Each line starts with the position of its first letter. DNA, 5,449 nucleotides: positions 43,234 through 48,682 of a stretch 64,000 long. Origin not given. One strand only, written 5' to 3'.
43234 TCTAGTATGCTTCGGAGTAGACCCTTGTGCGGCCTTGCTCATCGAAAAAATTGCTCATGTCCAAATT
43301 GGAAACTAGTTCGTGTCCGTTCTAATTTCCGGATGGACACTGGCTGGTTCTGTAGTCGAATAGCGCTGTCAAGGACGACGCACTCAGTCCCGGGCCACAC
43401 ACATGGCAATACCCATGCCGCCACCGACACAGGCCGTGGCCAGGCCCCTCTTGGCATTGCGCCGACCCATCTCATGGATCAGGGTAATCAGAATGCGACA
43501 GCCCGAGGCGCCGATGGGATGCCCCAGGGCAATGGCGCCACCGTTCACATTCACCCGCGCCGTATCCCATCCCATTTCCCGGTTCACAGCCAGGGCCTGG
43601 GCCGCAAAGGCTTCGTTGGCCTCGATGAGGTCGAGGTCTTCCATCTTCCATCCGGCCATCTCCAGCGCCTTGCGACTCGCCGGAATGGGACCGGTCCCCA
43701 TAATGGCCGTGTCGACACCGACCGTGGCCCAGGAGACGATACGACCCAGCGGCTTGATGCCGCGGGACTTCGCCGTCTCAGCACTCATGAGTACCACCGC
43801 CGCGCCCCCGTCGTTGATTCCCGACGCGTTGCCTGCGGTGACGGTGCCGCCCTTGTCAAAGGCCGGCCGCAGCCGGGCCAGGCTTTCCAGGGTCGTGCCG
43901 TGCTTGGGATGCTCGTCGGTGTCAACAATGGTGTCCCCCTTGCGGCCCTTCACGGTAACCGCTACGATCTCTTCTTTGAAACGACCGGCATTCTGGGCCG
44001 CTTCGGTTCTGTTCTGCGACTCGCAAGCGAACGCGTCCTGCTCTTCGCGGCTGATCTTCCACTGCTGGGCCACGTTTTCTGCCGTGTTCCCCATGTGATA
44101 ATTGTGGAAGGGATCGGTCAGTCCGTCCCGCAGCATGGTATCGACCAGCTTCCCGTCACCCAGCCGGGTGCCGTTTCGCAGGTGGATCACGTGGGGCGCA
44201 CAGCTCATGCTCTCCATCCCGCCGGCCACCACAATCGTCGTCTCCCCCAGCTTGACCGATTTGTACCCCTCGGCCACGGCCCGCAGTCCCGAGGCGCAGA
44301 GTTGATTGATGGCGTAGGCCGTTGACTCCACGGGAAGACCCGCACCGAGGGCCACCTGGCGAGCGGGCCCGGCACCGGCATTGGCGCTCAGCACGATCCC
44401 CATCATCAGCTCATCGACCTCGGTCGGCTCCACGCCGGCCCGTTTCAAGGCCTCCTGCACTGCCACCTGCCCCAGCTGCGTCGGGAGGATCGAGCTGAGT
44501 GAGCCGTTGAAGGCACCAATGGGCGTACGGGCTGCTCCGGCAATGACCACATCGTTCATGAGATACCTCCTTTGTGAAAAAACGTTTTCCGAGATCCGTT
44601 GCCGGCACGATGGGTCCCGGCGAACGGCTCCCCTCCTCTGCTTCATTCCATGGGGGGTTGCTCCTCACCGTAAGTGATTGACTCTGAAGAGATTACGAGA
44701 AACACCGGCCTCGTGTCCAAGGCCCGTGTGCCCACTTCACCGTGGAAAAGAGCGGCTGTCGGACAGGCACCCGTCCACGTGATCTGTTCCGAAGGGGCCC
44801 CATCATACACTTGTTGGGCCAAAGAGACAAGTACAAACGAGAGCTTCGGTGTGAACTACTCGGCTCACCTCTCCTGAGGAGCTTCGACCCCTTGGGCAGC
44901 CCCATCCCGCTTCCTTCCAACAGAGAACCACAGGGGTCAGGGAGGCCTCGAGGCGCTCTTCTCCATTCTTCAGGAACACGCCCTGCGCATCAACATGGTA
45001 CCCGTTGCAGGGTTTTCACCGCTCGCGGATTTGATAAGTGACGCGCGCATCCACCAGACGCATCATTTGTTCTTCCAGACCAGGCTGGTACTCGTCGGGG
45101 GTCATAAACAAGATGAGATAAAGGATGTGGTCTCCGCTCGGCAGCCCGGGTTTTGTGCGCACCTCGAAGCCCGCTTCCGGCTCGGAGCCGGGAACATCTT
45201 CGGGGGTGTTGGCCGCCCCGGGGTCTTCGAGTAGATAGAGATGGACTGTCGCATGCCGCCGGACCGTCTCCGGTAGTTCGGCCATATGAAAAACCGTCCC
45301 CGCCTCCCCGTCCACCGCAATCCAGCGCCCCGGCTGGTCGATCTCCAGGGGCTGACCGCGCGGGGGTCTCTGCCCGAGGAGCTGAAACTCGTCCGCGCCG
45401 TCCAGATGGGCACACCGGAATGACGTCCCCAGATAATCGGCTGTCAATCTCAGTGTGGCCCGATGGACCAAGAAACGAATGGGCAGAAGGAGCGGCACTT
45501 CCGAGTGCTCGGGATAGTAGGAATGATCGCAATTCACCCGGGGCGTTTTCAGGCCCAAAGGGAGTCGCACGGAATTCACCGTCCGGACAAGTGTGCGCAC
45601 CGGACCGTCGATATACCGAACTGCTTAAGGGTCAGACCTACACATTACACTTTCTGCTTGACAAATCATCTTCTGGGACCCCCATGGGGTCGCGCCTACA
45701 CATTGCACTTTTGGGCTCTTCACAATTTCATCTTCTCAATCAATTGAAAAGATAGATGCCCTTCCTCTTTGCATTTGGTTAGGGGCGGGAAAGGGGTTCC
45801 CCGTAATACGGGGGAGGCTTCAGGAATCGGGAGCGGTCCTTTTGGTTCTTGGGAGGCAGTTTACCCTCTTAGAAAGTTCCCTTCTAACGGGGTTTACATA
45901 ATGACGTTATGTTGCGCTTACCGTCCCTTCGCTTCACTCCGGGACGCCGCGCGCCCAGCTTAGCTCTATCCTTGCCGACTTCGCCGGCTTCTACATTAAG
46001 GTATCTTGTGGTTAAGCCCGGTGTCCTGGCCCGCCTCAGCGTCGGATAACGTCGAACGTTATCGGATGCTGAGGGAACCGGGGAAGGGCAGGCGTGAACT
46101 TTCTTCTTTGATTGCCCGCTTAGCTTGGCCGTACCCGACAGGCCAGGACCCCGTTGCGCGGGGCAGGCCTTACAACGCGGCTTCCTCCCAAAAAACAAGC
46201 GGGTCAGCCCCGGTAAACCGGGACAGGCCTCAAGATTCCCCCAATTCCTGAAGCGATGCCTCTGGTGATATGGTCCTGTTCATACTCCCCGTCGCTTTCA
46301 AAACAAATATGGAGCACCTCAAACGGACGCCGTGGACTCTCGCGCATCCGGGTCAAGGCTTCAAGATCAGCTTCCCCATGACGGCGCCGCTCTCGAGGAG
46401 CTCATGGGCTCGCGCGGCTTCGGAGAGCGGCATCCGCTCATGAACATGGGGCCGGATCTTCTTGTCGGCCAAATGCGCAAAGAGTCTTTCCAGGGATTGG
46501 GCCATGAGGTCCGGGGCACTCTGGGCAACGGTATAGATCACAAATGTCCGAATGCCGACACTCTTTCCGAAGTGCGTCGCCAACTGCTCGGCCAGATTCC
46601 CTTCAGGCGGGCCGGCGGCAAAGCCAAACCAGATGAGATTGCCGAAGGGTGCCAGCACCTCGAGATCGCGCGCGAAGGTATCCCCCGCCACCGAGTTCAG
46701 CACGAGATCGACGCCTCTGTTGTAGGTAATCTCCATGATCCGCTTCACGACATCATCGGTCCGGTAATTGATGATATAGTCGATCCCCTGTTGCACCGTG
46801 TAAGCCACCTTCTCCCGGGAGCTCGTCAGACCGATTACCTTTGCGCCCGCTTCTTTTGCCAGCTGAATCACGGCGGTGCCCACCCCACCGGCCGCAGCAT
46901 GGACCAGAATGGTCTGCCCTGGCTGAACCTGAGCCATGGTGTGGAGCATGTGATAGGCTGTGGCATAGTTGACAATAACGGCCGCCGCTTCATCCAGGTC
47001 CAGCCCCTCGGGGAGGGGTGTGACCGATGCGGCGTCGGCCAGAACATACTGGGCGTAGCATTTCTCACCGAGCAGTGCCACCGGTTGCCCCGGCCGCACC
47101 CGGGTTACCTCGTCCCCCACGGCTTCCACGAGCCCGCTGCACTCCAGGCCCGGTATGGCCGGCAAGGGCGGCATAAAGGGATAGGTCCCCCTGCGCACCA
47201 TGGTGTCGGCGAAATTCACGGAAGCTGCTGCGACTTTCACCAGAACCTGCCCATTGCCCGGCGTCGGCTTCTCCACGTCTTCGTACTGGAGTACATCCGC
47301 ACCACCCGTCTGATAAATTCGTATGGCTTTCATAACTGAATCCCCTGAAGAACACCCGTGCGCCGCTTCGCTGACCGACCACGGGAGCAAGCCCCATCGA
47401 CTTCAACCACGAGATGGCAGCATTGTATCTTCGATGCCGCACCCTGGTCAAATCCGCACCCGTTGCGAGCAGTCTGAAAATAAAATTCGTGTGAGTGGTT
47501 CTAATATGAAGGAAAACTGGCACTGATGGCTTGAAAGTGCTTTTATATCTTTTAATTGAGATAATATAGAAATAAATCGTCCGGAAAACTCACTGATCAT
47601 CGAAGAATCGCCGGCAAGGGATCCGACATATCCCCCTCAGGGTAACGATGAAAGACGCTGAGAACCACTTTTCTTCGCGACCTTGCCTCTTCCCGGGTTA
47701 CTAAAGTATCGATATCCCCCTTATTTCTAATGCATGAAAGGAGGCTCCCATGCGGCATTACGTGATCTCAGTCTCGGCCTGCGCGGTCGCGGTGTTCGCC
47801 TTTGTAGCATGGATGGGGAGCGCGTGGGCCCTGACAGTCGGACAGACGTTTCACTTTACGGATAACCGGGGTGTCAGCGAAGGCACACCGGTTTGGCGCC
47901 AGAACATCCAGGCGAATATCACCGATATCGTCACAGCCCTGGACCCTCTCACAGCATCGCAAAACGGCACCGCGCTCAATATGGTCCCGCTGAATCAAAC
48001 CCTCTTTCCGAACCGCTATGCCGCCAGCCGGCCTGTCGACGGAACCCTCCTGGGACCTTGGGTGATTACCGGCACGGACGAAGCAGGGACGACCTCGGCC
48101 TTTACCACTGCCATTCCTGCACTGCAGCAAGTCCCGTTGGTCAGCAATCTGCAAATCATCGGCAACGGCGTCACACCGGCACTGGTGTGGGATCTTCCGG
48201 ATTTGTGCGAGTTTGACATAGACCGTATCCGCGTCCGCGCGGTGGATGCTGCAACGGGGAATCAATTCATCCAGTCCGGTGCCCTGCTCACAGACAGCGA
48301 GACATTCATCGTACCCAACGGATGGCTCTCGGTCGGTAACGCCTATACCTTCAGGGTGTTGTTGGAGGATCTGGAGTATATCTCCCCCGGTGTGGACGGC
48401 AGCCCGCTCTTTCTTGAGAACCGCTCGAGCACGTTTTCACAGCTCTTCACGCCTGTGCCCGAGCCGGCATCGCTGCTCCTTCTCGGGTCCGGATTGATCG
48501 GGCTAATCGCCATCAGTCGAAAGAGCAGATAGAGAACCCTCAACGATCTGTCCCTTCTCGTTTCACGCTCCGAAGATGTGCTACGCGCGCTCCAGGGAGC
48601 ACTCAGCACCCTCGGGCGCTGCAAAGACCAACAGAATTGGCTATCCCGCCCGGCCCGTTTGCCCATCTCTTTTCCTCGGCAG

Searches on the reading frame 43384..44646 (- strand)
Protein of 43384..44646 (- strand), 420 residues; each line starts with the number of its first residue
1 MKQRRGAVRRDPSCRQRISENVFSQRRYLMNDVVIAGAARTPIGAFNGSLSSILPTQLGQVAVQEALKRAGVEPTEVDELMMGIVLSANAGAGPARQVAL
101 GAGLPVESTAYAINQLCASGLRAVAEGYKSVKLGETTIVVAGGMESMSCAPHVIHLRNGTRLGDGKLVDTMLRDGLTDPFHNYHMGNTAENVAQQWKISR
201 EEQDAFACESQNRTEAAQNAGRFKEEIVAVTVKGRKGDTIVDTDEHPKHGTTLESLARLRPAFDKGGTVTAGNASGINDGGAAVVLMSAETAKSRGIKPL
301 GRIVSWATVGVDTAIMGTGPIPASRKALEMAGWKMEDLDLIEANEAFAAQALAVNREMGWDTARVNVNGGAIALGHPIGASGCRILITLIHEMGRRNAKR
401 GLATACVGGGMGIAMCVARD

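Call 34: search_protein_families(library=pfam, proteins=[window:43384-44646:-])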
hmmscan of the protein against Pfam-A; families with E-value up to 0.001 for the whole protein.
window:43384-44646:- (420 aa): 4 families
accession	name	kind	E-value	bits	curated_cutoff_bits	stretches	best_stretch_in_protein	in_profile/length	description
PF00108.29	Thiolase_N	-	7.4e-99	330.8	26.4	1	33-289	1-259/260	Thiolase, N-terminal domain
PF02803.24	Thiolase_C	-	1.6e-51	173.5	27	1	298-418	2-122/123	Thiolase, C-terminal domain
PF22691.2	Thiolase_C_1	-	5.7e-06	26.6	28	0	323-359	23-59/144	Thiolase C-terminal domain-like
PF00109.32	ketoacyl-synt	-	4.5e-05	23.6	20.8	1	109-156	166-213/252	Beta-ketoacyl synthase, N-terminal domain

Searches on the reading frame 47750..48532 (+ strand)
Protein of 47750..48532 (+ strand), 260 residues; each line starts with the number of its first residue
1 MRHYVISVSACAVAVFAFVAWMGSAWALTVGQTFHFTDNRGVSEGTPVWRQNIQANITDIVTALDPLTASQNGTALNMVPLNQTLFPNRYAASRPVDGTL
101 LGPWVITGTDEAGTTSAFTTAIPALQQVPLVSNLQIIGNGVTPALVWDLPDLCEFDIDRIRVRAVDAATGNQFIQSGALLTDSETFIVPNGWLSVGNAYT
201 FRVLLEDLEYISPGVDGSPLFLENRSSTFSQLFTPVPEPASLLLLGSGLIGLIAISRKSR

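Call 34: search_protein_families(library=pfam, proteins=[window:47750-48532:+])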
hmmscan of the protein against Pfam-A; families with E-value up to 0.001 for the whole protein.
window:47750-48532:+ (260 aa): 1 family
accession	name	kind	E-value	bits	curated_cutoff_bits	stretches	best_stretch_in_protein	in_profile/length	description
PF07589.16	PEP-CTERM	-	3.3e-07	30.6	20.7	1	235-258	1-24/24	PEP-CTERM motif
